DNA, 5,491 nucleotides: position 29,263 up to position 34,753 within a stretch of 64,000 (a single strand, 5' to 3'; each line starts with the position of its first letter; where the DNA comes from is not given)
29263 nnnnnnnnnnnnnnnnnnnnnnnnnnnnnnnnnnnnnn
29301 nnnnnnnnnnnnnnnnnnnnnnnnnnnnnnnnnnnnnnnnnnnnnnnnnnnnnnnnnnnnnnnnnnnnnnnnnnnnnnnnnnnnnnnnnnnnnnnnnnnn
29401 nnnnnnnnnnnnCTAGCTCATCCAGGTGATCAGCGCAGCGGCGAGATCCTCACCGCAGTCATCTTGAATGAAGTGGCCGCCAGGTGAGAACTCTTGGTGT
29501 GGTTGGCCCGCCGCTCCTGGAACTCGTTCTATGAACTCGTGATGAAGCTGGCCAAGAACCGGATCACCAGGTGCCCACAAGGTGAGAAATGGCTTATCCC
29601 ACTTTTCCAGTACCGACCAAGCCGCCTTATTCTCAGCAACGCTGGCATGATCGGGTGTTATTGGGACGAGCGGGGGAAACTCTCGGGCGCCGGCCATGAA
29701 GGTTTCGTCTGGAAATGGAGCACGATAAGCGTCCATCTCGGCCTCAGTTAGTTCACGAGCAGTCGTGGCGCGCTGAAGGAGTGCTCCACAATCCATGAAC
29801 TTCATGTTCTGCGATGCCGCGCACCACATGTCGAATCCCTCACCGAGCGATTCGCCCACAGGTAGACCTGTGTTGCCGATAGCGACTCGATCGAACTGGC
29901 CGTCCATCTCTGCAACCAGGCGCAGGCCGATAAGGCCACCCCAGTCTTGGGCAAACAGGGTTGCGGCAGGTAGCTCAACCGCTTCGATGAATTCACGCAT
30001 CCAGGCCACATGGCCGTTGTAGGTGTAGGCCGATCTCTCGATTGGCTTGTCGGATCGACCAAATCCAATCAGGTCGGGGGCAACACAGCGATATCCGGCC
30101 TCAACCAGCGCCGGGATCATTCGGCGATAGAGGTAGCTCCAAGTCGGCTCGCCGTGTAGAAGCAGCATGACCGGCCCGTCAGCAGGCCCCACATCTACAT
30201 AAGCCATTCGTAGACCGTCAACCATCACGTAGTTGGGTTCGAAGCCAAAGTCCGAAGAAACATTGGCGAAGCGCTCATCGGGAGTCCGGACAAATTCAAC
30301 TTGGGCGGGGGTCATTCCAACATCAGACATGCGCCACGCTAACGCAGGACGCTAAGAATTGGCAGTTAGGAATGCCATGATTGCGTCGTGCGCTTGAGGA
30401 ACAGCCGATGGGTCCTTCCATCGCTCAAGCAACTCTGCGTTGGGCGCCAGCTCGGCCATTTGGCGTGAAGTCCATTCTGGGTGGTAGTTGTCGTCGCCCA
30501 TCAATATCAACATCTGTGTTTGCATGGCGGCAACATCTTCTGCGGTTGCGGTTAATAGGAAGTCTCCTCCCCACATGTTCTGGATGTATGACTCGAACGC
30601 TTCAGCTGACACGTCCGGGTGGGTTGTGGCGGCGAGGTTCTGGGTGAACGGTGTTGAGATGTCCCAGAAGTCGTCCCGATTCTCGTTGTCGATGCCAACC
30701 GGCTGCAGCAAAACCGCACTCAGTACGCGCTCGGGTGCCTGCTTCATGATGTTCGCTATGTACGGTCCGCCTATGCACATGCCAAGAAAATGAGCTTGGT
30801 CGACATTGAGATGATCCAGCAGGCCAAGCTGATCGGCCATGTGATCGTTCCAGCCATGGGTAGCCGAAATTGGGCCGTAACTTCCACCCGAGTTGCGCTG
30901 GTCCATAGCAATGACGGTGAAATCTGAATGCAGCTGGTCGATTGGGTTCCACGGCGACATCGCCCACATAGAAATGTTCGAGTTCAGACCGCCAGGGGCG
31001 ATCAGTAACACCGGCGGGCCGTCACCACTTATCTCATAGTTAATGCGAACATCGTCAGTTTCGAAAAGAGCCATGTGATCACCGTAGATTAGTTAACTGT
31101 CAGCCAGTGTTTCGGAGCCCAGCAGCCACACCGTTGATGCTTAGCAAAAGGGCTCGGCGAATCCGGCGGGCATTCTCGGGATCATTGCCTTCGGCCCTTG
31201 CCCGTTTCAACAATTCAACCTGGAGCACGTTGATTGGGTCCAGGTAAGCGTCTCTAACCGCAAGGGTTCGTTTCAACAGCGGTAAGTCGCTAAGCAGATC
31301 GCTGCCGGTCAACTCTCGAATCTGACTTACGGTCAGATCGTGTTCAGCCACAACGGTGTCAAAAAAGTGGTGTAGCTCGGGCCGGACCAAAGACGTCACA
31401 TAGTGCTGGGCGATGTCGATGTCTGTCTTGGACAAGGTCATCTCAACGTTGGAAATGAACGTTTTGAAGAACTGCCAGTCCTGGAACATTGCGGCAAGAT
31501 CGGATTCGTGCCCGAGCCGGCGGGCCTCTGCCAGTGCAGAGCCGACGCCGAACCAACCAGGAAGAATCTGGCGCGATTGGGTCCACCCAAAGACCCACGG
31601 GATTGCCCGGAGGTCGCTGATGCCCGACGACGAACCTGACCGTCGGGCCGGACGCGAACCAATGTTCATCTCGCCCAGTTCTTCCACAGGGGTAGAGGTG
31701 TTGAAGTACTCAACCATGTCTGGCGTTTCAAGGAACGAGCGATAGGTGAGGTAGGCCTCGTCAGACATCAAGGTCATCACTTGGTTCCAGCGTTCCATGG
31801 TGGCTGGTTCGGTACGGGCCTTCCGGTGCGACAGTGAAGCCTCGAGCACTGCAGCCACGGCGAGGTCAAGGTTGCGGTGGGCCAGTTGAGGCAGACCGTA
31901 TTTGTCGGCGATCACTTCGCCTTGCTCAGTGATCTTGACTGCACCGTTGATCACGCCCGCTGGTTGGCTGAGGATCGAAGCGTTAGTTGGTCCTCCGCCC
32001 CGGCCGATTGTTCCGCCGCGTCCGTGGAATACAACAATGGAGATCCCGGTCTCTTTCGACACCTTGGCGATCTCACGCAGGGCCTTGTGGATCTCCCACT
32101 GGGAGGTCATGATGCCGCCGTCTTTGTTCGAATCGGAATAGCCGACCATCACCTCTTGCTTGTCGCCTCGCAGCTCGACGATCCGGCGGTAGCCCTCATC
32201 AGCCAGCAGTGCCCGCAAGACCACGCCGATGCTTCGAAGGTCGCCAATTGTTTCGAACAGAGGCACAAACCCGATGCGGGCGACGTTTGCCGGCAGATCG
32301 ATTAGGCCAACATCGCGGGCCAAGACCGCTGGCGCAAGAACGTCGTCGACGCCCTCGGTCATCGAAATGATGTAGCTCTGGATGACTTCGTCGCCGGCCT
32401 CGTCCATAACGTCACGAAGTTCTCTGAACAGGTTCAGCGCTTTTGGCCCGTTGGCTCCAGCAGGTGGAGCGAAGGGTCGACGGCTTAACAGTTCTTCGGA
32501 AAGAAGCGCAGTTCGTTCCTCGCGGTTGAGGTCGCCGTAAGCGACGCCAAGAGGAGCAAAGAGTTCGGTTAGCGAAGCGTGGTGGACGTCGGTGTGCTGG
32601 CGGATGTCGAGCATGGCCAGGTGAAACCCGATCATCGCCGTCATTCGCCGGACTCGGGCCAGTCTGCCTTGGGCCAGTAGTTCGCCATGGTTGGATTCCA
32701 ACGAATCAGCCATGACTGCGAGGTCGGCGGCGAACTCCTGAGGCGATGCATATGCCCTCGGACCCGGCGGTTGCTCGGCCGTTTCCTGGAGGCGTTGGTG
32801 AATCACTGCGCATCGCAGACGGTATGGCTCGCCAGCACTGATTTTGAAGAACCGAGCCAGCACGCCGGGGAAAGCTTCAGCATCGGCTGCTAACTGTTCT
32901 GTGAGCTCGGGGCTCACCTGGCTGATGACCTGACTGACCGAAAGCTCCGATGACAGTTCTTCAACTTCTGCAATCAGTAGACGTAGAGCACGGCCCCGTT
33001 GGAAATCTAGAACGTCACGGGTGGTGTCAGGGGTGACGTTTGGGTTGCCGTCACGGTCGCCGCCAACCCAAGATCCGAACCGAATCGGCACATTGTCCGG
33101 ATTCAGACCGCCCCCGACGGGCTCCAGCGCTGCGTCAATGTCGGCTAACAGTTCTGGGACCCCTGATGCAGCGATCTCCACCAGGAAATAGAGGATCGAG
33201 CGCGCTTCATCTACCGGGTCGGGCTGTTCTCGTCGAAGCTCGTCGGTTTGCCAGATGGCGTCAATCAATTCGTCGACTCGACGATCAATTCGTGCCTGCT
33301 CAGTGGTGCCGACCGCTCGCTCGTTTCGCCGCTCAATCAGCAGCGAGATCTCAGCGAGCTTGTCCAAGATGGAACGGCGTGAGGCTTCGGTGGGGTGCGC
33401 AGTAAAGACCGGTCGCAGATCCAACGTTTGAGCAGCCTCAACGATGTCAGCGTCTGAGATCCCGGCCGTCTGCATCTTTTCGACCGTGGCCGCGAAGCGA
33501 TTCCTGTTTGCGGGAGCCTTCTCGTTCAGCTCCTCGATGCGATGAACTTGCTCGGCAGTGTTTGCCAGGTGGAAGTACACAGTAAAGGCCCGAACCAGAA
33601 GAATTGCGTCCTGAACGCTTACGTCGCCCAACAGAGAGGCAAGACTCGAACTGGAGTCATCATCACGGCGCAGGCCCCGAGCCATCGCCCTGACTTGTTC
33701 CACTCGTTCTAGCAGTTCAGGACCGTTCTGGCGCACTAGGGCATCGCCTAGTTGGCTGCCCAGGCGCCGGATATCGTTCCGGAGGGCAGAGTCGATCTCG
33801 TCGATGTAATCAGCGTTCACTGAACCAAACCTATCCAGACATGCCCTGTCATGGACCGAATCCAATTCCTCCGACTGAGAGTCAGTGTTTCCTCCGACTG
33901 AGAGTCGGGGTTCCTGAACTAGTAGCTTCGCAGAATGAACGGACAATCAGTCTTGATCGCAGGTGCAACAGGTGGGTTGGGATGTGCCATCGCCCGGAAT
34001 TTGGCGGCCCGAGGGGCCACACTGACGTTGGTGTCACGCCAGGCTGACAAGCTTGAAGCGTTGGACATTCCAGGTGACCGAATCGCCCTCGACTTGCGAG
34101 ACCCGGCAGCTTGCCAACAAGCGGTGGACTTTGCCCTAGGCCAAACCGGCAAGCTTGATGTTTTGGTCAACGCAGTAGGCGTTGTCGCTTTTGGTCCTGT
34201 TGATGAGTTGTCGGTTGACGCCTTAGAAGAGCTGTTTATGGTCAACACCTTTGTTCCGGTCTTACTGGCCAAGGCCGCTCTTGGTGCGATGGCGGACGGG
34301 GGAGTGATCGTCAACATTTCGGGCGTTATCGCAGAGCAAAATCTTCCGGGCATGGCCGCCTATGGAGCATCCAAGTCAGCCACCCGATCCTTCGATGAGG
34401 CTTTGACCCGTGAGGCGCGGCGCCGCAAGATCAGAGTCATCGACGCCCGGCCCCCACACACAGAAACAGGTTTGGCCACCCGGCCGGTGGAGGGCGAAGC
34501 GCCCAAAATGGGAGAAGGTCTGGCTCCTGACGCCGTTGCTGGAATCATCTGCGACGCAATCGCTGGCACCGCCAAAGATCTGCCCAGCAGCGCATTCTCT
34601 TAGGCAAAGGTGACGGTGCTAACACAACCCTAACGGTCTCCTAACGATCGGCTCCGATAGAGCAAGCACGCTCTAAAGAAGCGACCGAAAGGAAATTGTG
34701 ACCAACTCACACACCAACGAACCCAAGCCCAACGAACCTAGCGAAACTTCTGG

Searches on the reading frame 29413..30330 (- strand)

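Call 26: search_protein_families(library=pfam, max_evalue=0.00001, proteins=[window:29413-30330:-])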
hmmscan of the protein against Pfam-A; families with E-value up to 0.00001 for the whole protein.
window:29413-30330:- (305 aa): 3 families
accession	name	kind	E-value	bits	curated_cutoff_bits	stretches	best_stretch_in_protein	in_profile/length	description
PF00561.26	Abhydrolase_1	-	2.7e-23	83.3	25.8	1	53-290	1-242/245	alpha/beta hydrolase fold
PF12697.13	Abhydrolase_6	-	1.3e-14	55.8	26.3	1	56-299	2-217/217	Alpha/beta hydrolase family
PF12146.15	Hydrolase_4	-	3.5e-07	30.2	27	1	54-152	6-107/239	Serine aminopeptidase, S33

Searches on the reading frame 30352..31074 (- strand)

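Call 26: search_protein_families(library=pfam, max_evalue=0.00001, proteins=[window:30352-31074:-])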
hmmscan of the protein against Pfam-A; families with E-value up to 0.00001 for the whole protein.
window:30352-31074:- (240 aa): 2 families
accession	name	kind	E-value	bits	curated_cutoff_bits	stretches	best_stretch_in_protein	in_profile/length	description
PF00561.26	Abhydrolase_1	-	1.5e-13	51.4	25.8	1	21-136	1-115/245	alpha/beta hydrolase fold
PF12697.13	Abhydrolase_6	-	2.7e-09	38.4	26.3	1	24-209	2-190/217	Alpha/beta hydrolase family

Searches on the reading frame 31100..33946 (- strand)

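Call 26: search_protein_families(library=pfam, max_evalue=0.00001, proteins=[window:31100-33946:-])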
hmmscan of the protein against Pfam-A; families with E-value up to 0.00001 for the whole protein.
window:31100-33946:- (948 aa): 1 family
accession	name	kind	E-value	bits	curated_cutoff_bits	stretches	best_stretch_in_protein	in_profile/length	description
PF00311.23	PEPcase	-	0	1011.4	22.4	1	55-948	1-919/919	Phosphoenolpyruvate carboxylase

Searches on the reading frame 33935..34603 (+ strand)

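Call 26: search_protein_families(library=pfam, max_evalue=0.00001, proteins=[window:33935-34603:+])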
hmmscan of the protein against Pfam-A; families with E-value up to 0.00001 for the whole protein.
window:33935-34603:+ (222 aa): 4 families
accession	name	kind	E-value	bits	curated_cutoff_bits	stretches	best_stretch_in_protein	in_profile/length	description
PF00106.31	adh_short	-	5.4e-39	134.1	26.6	1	5-183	2-189/195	short chain dehydrogenase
PF13561.12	adh_short_C2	-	1.8e-29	103.5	27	1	10-182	1-182/236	Enoyl-(Acyl carrier protein) reductase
PF08659.16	KR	-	1.2e-08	35.5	22.6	1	5-150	2-156/180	KR domain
PF01370.27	Epimerase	-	4.1e-06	26.8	20.9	1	6-115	1-102/240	NAD dependent epimerase/dehydratase family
